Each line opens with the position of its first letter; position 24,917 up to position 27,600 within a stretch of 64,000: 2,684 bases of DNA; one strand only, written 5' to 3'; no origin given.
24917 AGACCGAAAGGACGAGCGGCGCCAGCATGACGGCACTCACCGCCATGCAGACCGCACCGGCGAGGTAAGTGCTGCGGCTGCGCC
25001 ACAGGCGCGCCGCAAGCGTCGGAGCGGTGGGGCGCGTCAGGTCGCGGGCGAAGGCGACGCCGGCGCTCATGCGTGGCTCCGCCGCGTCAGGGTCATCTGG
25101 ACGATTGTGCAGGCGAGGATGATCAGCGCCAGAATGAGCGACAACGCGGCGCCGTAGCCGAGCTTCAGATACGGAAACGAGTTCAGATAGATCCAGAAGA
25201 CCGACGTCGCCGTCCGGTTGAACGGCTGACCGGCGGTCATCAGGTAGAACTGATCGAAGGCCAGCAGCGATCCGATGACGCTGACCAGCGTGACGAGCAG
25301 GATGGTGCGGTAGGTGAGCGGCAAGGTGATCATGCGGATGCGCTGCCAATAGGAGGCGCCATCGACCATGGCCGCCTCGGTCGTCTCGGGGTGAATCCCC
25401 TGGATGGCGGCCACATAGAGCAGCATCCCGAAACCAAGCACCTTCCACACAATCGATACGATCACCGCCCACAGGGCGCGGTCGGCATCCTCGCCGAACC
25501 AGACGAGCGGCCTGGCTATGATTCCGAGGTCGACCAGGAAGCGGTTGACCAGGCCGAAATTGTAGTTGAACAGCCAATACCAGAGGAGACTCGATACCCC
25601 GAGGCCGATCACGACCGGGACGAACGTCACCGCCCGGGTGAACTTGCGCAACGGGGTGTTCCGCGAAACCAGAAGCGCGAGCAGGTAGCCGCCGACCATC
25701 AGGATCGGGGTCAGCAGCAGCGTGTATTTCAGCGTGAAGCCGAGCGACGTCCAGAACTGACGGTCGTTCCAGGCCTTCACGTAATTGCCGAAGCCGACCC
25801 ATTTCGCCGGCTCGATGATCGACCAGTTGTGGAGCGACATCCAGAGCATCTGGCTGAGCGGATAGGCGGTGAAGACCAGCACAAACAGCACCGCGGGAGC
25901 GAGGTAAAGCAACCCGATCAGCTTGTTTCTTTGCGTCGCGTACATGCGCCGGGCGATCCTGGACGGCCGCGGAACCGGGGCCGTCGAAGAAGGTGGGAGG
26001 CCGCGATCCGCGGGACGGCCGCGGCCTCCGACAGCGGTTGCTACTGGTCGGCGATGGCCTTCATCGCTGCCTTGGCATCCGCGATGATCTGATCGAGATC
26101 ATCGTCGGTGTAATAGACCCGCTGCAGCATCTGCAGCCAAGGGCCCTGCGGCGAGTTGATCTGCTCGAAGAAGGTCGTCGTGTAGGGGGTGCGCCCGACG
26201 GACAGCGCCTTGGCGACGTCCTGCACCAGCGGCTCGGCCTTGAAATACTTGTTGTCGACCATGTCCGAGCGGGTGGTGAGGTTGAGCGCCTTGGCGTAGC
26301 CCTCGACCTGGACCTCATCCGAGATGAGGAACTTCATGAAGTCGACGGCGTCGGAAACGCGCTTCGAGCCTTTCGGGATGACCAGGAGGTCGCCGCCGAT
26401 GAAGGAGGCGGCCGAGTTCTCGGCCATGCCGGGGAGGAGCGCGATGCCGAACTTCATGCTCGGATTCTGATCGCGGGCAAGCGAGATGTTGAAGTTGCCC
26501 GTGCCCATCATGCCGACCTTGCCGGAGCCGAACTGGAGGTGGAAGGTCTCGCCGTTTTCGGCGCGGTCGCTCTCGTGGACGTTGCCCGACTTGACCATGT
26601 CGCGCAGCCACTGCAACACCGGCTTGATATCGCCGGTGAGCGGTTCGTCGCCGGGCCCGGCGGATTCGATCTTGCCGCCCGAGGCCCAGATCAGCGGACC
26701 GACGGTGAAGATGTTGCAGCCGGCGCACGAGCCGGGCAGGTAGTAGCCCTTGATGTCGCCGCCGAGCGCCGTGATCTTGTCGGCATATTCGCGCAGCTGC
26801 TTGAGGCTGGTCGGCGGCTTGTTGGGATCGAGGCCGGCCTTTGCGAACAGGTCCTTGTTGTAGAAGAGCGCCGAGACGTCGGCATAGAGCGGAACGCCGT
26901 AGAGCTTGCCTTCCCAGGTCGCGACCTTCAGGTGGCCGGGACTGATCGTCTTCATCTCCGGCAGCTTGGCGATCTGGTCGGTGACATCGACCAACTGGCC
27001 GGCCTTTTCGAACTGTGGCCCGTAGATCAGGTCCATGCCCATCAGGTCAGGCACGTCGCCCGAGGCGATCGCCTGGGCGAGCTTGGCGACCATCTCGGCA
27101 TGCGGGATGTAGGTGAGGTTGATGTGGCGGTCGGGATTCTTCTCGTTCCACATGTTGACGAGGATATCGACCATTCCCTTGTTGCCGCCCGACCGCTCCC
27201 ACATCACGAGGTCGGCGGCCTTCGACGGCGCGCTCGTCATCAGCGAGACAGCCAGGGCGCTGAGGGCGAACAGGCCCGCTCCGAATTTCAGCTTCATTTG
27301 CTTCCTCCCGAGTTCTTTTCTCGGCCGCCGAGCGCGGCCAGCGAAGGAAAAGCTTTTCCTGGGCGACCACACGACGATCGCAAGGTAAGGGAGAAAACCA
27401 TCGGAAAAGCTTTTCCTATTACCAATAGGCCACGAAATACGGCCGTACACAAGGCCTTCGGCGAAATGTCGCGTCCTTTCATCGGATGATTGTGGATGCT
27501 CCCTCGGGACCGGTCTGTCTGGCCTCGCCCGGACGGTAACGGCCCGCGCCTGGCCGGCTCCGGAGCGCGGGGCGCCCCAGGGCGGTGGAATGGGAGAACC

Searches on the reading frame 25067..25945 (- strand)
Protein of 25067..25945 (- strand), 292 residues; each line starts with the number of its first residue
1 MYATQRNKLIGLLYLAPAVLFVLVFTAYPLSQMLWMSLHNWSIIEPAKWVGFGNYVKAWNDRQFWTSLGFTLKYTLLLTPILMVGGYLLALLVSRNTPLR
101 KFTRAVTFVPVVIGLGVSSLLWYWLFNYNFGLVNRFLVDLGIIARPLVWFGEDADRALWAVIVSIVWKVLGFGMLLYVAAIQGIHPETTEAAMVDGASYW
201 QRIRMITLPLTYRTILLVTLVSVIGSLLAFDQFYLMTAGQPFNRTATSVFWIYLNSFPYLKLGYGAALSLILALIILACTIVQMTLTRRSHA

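Call 44: search_protein_families(library=pfam, proteins=[window:25067-25945:-], max_evalue=0.00001)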
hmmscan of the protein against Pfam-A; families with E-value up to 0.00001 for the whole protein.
window:25067-25945:- (292 aa): 1 family
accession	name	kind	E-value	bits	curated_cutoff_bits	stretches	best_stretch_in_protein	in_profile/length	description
PF00528.27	BPD_transp_1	-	1.9e-15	57.5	26.4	1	85-289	4-181/184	Binding-protein-dependent transport system inner membrane component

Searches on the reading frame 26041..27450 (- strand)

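Call 44: search_protein_families(library=pfam, proteins=[window:26041-27450:-], max_evalue=0.00001)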
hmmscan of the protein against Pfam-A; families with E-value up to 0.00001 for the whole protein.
window:26041-27450:- (469 aa): 2 families
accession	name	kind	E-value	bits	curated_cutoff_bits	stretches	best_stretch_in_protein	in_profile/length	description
PF13416.11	SBP_bac_8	-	1.8e-34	120.3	27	1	98-409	3-277/279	Bacterial extracellular solute-binding protein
PF01547.30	SBP_bac_1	-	1.6e-30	107.6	26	1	101-381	17-306/307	Bacterial extracellular solute-binding protein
